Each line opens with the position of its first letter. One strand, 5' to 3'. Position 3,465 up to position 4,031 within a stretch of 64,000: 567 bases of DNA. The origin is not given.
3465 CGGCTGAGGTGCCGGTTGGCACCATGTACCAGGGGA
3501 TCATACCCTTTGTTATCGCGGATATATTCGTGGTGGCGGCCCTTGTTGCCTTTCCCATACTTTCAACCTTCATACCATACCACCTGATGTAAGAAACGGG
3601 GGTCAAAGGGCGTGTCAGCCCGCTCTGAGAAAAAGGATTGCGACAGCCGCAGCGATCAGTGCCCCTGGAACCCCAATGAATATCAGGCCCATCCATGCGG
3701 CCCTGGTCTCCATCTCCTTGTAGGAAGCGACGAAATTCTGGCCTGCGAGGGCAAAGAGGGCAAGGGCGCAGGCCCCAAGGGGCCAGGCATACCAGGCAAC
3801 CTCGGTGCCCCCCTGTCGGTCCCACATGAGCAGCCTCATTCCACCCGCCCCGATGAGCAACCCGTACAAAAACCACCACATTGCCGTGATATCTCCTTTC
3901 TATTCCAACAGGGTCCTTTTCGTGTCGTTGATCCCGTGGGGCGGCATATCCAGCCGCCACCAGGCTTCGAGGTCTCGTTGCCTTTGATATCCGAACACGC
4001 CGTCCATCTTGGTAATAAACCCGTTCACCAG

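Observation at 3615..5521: rdhA/rdhB pair in which RdhA has a decayed Tat signal, next to a TRAP transporter and under the shared operator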

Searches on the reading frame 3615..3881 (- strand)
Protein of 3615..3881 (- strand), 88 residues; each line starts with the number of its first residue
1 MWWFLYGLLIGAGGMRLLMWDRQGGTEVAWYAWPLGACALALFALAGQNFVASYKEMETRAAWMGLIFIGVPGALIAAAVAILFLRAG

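Call 3: search_protein_families(library=pfam, proteins=[window:3615-3881:-], max_evalue=0.01)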
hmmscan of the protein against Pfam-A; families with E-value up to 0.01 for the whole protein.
window:3615-3881:- (88 aa): 1 family
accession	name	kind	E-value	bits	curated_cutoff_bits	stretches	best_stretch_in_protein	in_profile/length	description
PF07214.17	DUF1418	-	0.0012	19.1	22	1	35-84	17-65/94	Protein of unknown function (DUF1418)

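Call 4: search_protein_families(library=ncbifam, proteins=[window:3615-3881:-], max_evalue=0.1)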
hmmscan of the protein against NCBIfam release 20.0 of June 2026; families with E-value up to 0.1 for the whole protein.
window:3615-3881:- (88 aa): 2 families
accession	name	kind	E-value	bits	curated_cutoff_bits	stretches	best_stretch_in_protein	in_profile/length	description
NF007886.0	PRK10591.1-5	equivalog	0.036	14.1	164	1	36-84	18-65/104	hypothetical protein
NF007887.0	PRK10591.2-1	equivalog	0.067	13.3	144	1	36-84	26-73/101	hypothetical protein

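Call 14: search_solved_structures(query=window:3615-3881:-, max_evalue=10, show_alignments=2)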
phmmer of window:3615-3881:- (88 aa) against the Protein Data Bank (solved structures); distinct sequences matched with E-value up to 10: 0.

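Call 15: find_homologous_proteins(query=window:3615-3881:-, max_evalue=0.001)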
Query window:3615-3881:- (88 aa): 22 proteins with E <= 0.001 among 34 candidates.
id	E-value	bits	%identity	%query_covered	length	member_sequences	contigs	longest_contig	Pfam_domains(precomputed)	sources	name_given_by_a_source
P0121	3.1e-49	183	100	100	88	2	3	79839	PF27193.1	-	-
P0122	6.8e-39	150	84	100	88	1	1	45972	PF27193.1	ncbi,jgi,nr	ncbi:MAG: dehalogenase [Deltaproteobacteria bacterium]|nr:dehalogenase [Deltaproteobacteria bacteriu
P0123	2.0e-37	145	80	100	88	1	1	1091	PF27193.1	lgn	-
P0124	5.8e-29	118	70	99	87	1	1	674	PF27193.1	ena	-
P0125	2.4e-28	116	66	97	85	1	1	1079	PF27193.1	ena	-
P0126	3.1e-28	116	69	97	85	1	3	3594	PF27193.1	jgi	jgi:hypothetical protein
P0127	5.4e-28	115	66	99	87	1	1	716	PF27193.1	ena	-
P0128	7.5e-28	114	67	97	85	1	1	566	PF27193.1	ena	-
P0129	7.5e-28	114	66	97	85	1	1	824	PF27193.1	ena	-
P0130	8.1e-28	114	67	97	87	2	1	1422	PF27193.1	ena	-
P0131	1.1e-27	114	68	97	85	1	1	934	PF27193.1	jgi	jgi:hypothetical protein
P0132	1.3e-27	114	67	97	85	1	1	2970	PF27193.1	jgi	-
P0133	1.4e-27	114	66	97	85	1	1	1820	PF27193.1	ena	-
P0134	1.6e-27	113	66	97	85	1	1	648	PF27193.1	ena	-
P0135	7.4e-25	105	60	97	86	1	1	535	PF27193.1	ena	-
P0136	1.1e-23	101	58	97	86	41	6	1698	PF27193.1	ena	-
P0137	2.1e-23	100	58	97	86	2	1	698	PF27193.1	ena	-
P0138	7.2e-22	95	57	99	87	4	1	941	PF27193.1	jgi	jgi:hypothetical protein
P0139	6.9e-20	89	55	97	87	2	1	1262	PF27193.1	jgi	-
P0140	7.2e-18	82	52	97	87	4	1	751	PF27193.1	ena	-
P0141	2.5e-17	81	53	88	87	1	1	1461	PF27193.1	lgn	-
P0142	3.6e-17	80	53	97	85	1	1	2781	PF27193.1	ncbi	-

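Call 34: find_encoding_contigs(protein=window:3615-3881:-, flank=3000, max_places=4)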
Protein window:3615-3881:- (88 aa): 2 contigs read that carry it; 1 place shown.
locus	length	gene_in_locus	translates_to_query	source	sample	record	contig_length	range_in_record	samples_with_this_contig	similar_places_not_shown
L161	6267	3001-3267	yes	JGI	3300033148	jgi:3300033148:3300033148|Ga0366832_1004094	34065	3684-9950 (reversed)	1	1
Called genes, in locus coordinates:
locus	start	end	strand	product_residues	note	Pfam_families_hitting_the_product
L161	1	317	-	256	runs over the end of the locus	PF00378:ECH_1, PF16113:ECH_2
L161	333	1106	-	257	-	PF00378:ECH_1, PF16113:ECH_2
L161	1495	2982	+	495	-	PF13486:Dehalogenase, PF13484:Fer4_16 (weak)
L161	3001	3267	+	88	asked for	PF27193:VcrB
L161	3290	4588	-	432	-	PF06808:DctM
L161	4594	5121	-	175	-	PF04290:DctQ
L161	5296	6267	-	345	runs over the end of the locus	PF03480:DctP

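Call 35: find_encoding_contigs(protein=P0122, flank=10000, max_places=3)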
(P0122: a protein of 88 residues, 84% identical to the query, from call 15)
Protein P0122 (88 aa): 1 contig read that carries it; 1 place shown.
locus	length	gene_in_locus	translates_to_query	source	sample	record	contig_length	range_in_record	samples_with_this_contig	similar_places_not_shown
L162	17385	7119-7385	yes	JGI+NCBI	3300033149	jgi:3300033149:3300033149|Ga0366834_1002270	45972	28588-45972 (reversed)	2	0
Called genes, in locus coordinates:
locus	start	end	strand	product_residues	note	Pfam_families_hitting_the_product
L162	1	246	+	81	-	?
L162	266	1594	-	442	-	PF02550:AcetylCoA_hydro (faint), PF13336:AcetylCoA_hyd_C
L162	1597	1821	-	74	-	-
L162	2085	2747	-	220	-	PF00515:TPR_1 (weak)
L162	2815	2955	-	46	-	PF06397:Desulfoferrod_N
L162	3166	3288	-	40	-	PF06397:Desulfoferrod_N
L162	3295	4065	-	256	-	PF00378:ECH_1, PF16113:ECH_2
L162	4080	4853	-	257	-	PF00378:ECH_1, PF16113:ECH_2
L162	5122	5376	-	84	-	-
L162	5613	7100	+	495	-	PF13486:Dehalogenase, PF12838:Fer4_7 (faint), PF13484:Fer4_16 (weak)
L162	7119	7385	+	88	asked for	PF27193:VcrB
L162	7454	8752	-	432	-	PF06808:DctM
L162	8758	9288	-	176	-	PF04290:DctQ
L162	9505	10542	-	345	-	PF03480:DctP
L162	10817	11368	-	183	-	PF14535:AMP-binding_C_2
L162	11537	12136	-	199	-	PF00501:AMP-binding (weak)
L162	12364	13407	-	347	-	PF03480:DctP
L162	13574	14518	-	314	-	PF00795:CN_hydrolase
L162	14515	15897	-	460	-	PF00202:Aminotran_3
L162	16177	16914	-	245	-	PF14512:TM1586_NiRdase (faint), PF00881:Nitroreductase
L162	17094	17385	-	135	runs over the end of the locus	PF01177:Asp_Glu_race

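Call 62: search_solved_structures(query=A4, max_evalue=10, show_alignments=2)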
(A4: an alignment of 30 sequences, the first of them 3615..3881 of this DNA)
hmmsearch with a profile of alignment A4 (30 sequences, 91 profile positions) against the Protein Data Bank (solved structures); distinct sequences matched with E-value up to 10: 3.
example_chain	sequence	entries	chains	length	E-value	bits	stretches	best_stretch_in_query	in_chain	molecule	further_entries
8q4h_C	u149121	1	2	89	0.068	16.3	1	36-82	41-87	Probable tetrachloroethene reductive dehalogenase membrane anchor protein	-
9cap_C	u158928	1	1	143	0.34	14.1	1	2-46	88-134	Vesicle transport protein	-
8wx1_A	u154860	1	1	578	3.5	10.8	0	2-46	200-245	Solute carrier family 15 member 3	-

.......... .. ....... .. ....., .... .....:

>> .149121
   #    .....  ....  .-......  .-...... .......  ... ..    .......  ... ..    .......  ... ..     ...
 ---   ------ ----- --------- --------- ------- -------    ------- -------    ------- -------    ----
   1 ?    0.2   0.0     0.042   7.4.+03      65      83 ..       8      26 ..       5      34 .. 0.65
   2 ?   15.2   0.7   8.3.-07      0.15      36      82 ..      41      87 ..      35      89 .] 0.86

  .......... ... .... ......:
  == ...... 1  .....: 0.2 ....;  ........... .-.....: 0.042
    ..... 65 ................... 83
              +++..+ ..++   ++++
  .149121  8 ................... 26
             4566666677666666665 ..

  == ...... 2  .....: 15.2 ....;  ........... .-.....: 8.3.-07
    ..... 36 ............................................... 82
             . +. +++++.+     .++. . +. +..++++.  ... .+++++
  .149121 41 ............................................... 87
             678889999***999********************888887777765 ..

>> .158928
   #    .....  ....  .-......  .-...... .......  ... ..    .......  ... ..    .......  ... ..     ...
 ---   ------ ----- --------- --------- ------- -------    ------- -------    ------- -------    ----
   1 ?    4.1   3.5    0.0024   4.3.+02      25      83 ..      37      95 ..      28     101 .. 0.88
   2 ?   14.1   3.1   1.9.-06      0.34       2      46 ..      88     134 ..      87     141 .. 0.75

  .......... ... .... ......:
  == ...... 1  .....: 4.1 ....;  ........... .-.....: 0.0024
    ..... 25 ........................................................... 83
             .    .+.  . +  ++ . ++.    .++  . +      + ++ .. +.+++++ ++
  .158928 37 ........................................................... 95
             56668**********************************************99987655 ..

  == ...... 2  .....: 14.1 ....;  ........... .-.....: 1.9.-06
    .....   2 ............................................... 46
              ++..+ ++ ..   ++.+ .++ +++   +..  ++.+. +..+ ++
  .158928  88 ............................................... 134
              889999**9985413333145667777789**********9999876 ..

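Call 73: find_homologous_proteins(query=A4, max_evalue=0.001)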
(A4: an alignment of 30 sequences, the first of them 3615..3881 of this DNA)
Query A4 (30 sequences) (88 aa, profile of the alignment): 122 proteins with E <= 0.001 among 7247 candidates; the best 120 are listed.
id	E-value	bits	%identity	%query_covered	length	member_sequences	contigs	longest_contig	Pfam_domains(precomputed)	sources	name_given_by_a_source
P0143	8.5e-31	123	53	97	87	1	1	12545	PF27193.1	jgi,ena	-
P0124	2.3e-30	122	70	99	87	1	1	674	PF27193.1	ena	-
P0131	3.1e-30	122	68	97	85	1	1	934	PF27193.1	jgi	jgi:hypothetical protein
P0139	3.4e-30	122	55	97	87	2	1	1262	PF27193.1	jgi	-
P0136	3.4e-30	122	58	97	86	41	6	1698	PF27193.1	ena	-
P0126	3.6e-30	121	69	97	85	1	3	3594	PF27193.1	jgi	jgi:hypothetical protein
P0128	3.6e-30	121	67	97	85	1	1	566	PF27193.1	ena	-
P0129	4.1e-30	121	66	97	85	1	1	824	PF27193.1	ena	-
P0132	4.9e-30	121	67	97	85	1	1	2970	PF27193.1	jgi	-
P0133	5.3e-30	121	66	97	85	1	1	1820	PF27193.1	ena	-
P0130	5.4e-30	121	67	97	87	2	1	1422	PF27193.1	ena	-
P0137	5.5e-30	121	58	97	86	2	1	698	PF27193.1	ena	-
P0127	6.9e-30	121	66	99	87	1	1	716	PF27193.1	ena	-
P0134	7.2e-30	120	66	97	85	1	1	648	PF27193.1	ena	-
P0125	1.3e-29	120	66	97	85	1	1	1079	PF27193.1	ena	-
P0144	3.3e-29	118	58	82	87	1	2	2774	PF27193.1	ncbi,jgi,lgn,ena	-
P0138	5.1e-29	118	57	99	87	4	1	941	PF27193.1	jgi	jgi:hypothetical protein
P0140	9.1e-29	117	52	97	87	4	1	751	PF27193.1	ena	-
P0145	1.6e-28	116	53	97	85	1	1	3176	PF27193.1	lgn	-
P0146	2.2e-28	116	42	90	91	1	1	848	PF27193.1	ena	-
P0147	3.5e-28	115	52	97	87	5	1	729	PF27193.1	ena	-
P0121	4.0e-28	115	100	100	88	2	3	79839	PF27193.1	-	-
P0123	4.3e-28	115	80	100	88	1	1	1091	PF27193.1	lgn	-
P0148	6.7e-28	114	47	88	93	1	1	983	PF27193.1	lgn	-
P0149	8.3e-28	114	47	86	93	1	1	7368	PF27193.1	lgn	-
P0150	9.3e-28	114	46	86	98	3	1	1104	PF27193.1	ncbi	-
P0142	1.3e-27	113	53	97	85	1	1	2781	PF27193.1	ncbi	-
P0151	1.7e-27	113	47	84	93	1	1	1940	PF27193.1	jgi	jgi:drug/metabolite transporter (DMT)-like permease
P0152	2.0e-27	113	33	95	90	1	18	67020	PF27193.1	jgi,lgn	jgi:hypothetical protein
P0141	2.4e-27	112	53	88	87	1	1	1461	PF27193.1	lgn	-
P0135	2.9e-27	112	60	97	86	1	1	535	PF27193.1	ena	-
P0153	3.2e-27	112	49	88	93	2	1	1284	PF27193.1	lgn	-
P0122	3.3e-27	112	84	100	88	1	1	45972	PF27193.1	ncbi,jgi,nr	ncbi:MAG: dehalogenase [Deltaproteobacteria bacterium]|nr:dehalogenase [Deltaproteobacteria bacteriu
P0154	3.7e-27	112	31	98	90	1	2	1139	PF27193.1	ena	-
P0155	4.1e-27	112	37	86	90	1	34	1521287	PF27193.1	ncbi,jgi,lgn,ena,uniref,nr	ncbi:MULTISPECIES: hypothetical protein [Dehalococcoides]|jgi:predicted membrane protein|uniref:Redu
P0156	7.1e-27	111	36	95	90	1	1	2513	PF27193.1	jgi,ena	-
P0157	9.5e-27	110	51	99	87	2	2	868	PF27193.1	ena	-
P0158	2.4e-26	109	51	97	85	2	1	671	PF27193.1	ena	-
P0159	2.8e-26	109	35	89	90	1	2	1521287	PF27193.1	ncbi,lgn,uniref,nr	ncbi:dehalogenase [Dehalococcoides mccartyi]|uniref:dehalogenase n=1 Tax=Dehalococcoides mccartyi Ta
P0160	3.0e-26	109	36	95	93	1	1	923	PF27193.1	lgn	-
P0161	3.2e-26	109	42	73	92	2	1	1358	PF27193.1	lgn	-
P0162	3.3e-26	109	34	90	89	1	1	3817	PF27193.1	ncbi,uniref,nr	ncbi:dehalogenase [Dehalococcoides mccartyi]|uniref:dehalogenase n=1 Tax=Dehalococcoides mccartyi Ta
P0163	3.4e-26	109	42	90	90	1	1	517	PF27193.1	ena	-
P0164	3.6e-26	109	32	95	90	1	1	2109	PF27193.1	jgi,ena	-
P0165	5.7e-26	108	33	95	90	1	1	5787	PF27193.1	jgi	jgi:hypothetical protein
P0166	5.9e-26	108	51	100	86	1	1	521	PF27193.1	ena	-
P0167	6.8e-26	108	36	95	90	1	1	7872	PF27193.1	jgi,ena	jgi:uncharacterized membrane protein YeaQ/YmgE (transglycosylase-associated protein family)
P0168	7.1e-26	108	33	95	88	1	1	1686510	PF27193.1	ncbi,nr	ncbi:reductive dehalogenase anchoring protein [Dehalogenimonas lykanthroporepellens BL-DC-9]|nr:redu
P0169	7.6e-26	108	42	90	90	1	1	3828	PF27193.1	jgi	jgi:hypothetical protein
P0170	7.6e-26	108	41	90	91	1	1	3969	PF27193.1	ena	-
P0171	8.5e-26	107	33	95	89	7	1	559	PF27193.1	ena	-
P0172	1.4e-25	107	35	95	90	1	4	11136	PF27193.1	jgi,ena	jgi:hypothetical protein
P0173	1.7e-25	106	41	90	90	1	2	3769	PF27193.1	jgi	jgi:uncharacterized membrane protein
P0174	1.8e-25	106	37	80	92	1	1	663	PF27193.1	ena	-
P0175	2.3e-25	106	33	95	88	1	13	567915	PF27193.1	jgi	jgi:uncharacterized membrane protein YeaQ/YmgE (transglycosylase-associated protein family)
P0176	2.4e-25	106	30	86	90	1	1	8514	PF27193.1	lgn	-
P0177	3.2e-25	106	26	91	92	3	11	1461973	PF27193.1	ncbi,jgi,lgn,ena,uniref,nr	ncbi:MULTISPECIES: hypothetical protein [Dehalococcoides]|jgi:uncharacterized membrane protein|unire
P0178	3.4e-25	106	27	98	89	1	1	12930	PF27193.1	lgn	-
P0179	4.7e-25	105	33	95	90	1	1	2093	PF27193.1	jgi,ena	-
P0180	5.3e-25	105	36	92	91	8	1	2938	PF27193.1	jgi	-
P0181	6.1e-25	105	32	95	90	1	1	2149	PF27193.1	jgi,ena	-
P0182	6.5e-25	105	30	95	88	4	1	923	PF27193.1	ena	-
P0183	7.0e-25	105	37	90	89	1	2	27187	PF27193.1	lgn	-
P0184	9.7e-25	104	33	95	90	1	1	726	PF27193.1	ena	-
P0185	1.7e-24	103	28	84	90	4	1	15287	PF27193.1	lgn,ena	-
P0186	1.8e-24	103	32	95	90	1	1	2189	PF27193.1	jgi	jgi:cytochrome b subunit of formate dehydrogenase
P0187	2.6e-24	103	41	92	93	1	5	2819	PF27193.1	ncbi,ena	-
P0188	3.1e-24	102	32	95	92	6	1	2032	PF27193.1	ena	-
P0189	3.6e-24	102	42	83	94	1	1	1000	PF27193.1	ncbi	-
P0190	3.8e-24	102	32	95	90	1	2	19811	PF27193.1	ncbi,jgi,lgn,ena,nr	ncbi:MAG: dehalogenase [Chloroflexi bacterium]|nr:dehalogenase [Chloroflexota bacterium]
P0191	1.3e-23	100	32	84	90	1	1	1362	PF27193.1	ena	-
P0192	1.4e-23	100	40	92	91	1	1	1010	PF27193.1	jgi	jgi:hypothetical protein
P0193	1.5e-23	100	33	86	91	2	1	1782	PF27193.1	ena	-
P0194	3.0e-23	99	26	69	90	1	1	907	PF27193.1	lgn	-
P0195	8.2e-23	98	37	83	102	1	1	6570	PF27193.1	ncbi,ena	-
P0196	2.3e-22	96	28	84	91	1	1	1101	PF27193.1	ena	-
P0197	2.6e-22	96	31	84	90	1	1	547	PF27193.1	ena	-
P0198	5.2e-22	95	30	100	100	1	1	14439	PF27193.1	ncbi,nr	ncbi:MAG: dehalogenase [Bacillota bacterium]|nr:dehalogenase [Bacillota bacterium]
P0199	5.9e-22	95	31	73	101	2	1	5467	PF27193.1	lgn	-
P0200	6.1e-22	95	36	95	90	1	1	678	PF27193.1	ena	-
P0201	6.5e-22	95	22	86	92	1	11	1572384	PF27193.1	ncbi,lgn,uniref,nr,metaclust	ncbi:MAG: dehalogenase [Dehalococcoides mccartyi]|uniref:Dehalogenase n=1 Tax=Dehalococcoides mccart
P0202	7.4e-22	95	32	89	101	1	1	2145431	PF27193.1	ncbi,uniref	ncbi:hypothetical protein [Vibrio sp. HN007]|uniref:hypothetical protein n=1 Tax=Vibrio iocasae TaxI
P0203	1.1e-21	94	31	91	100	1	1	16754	PF27193.1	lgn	-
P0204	1.4e-21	94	38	74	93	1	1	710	PF27193.1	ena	-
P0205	2.4e-21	93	35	75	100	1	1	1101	PF27193.1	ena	-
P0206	3.7e-21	93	39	90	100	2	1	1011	PF27193.1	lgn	-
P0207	3.9e-21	92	38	80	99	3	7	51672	PF27193.1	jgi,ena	-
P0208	4.2e-21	92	34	91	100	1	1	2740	PF27193.1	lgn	-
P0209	5.4e-21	92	34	91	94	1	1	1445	PF27193.1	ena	-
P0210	5.8e-21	92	38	84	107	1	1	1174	PF27193.1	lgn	-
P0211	7.0e-21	92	39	81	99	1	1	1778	PF27193.1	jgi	jgi:hypothetical protein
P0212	1.2e-20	91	40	65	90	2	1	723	PF27193.1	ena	-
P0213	1.2e-20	91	27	92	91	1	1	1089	PF27193.1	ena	-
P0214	1.2e-20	91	34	91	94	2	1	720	PF27193.1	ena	-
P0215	2.2e-20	90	35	81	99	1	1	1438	PF27193.1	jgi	jgi:hypothetical protein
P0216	3.5e-20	89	28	100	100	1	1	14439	PF27193.1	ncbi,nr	ncbi:MAG: hypothetical protein SCK28_02180 [Bacillota bacterium]|nr:hypothetical protein [Bacillota 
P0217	3.9e-20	89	32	74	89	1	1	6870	PF27193.1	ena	-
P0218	4.9e-20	89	29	88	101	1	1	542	PF27193.1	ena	-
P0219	5.6e-20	89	35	81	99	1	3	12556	PF27193.1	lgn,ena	-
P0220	8.5e-20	88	37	89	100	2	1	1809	PF27193.1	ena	-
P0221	1.1e-19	88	34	81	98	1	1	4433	PF27193.1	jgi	jgi:hypothetical protein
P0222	1.5e-19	87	33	82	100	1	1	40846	PF27193.1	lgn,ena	-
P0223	1.8e-19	87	29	74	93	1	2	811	PF27193.1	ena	-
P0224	2.0e-19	87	34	88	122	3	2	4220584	PF27193.1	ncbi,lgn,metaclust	metaclust:status=active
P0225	2.4e-19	87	36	80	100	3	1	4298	PF27193.1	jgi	jgi:hypothetical protein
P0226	2.7e-19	87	41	86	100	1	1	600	PF27193.1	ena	-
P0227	8.3e-19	85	38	84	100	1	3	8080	PF27193.1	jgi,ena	-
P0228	1.0e-18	85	34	91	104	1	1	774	PF27193.1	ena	-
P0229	1.6e-18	84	38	81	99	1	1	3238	PF27193.1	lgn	-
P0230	1.7e-18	84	35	91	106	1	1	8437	PF27193.1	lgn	-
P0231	3.3e-18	83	34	90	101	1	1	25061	PF27193.1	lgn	-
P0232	1.1e-17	81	29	99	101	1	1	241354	PF27193.1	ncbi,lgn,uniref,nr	ncbi:hypothetical protein [Desulfosporosinus shakirovi]|uniref:hypothetical protein n=1 Tax=Desulfos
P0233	2.0e-17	81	34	91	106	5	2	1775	PF27193.1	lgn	-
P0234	5.8e-17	79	38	74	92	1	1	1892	PF27193.1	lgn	-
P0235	6.4e-16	76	33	38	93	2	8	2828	PF27193.1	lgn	-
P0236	1.5e-15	75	30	95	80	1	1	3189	PF27193.1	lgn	-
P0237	9.4e-15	72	34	91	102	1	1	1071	PF27193.1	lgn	-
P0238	4.7e-14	70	36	84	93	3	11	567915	PF27193.1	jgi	jgi:hypothetical protein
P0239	1.0e-13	69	30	60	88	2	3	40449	PF27193.1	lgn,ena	-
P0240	2.2e-12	64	29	72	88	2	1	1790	PF27193.1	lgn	-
